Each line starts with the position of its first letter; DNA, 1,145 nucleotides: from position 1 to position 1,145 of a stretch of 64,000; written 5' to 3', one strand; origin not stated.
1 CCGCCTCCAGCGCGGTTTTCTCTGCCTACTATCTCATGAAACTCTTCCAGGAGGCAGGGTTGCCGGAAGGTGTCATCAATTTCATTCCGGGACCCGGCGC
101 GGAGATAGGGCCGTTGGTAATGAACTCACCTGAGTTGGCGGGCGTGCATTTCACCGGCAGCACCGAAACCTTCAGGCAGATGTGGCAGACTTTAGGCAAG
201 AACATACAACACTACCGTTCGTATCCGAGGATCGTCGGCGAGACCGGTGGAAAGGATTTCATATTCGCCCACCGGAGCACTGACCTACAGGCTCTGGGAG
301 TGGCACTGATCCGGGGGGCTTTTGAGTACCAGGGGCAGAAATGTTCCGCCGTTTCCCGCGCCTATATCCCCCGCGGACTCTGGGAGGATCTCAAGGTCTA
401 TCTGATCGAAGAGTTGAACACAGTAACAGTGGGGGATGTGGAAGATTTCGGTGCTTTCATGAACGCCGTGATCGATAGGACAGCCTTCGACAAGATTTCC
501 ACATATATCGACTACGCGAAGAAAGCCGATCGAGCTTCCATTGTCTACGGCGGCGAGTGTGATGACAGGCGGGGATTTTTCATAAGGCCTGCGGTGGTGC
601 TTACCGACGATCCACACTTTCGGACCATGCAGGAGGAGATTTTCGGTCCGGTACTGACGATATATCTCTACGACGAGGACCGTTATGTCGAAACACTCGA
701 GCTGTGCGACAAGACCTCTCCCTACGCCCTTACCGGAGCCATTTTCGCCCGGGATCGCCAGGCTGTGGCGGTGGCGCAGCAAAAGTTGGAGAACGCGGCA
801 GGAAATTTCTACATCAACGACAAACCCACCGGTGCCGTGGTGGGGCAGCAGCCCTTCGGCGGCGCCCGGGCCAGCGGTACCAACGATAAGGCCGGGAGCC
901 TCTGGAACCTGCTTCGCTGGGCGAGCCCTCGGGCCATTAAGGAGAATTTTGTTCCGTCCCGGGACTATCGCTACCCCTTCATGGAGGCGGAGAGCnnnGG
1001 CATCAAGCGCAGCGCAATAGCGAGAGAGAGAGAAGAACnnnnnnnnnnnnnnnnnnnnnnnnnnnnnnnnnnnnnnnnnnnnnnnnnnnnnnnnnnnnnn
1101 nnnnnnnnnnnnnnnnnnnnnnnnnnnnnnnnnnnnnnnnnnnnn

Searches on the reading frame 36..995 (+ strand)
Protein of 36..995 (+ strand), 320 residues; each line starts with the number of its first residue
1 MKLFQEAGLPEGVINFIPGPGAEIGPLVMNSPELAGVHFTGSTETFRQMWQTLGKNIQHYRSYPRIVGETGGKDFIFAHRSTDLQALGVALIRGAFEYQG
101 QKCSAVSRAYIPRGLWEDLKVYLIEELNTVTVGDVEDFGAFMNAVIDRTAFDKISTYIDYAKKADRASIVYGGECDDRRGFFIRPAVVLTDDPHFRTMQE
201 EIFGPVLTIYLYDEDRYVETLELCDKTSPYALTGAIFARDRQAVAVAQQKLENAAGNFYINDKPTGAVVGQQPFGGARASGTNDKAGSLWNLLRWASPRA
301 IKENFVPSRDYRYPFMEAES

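Call 3: search_protein_families(library=pfam, proteins=[window:36-995:+], max_evalue=0.01)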
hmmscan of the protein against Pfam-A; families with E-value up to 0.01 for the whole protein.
window:36-995:+ (320 aa): 1 family
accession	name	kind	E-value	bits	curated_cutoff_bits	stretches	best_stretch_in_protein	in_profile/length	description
PF00171.27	Aldedh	-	1.8e-63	215.2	23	1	1-292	173-452/461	Aldehyde dehydrogenase family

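Call 4: search_protein_families(library=ncbifam, proteins=[window:36-995:+], max_evalue=0.001)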
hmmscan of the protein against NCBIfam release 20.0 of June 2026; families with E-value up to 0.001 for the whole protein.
window:36-995:+ (320 aa): 38 families (the best 25 are shown)
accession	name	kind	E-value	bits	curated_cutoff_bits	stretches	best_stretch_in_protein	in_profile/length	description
TIGR01236.1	D1pyr5carbox1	equivalog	6.7e-144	480.4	613.6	1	1-316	216-532/533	L-glutamate gamma-semialdehyde dehydrogenase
NF002852.0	PRK03137.1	subfamily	1.5e-71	241.8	648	1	1-305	218-514/514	L-glutamate gamma-semialdehyde dehydrogenase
TIGR01237.1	D1pyr5carbox2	equivalog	2.3e-67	227.9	659.65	1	3-305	216-511/511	L-glutamate gamma-semialdehyde dehydrogenase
NF008869.0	PRK11904.1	equivalog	3e-52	177.6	747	1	2-304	733-1027/1042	bifunctional proline dehydrogenase/L-glutamate gamma-semialdehyde dehydrogenase PutA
TIGR01238.1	D1pyr5carbox3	equivalog_domain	1.8e-43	148.9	485.2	1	2-296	208-496/500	L-glutamate gamma-semialdehyde dehydrogenase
NF042993.1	AlphKGSA_gudD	equivalog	4.5e-43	147.7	770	1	2-284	188-461/481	alpha-ketoglutaric semialdehyde dehydrogenase GucD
NF008772.0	PRK11809.1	equivalog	1.1e-41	142.5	1750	1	2-299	816-1110/1318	trifunctional transcriptional regulator/proline dehydrogenase/L-glutamate gamma-semialdehyde dehydrogenase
TIGR01804.1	BADH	equivalog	2.8e-40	138.2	668.6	1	2-284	181-453/467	betaine-aldehyde dehydrogenase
NF010000.0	PRK13473.1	subfamily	1.4e-37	129.4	615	1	3-282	187-452/475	aminobutyraldehyde dehydrogenase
NF052305.1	DioxValDhHalo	equivalog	3.4e-37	128.5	750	1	3-283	190-460/483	2,5-dioxovalerate dehydrogenase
NF006916.0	PRK09407.1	equivalog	4.3e-37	127.9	521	1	2-303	204-492/526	succinic semialdehyde dehydrogenase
TIGR02299.1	HpaE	equivalog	9.5e-37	126.7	638.35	1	3-288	184-462/488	5-carboxymethyl-2-hydroxymuconate semialdehyde dehydrogenase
NF045736.1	PaDhStyDRhodo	equivalog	6.6e-35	120.6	800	1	2-285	191-460/479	phenylacetaldehyde dehydrogenase StyD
NF009725.0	PRK13252.1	equivalog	3.1e-34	118.3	593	1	2-285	190-462/488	betaine-aldehyde dehydrogenase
TIGR04284.1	aldehy_Rv0768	hypoth_equivalog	5.5e-32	111.4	775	1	6-286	194-462/480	aldehyde dehydrogenase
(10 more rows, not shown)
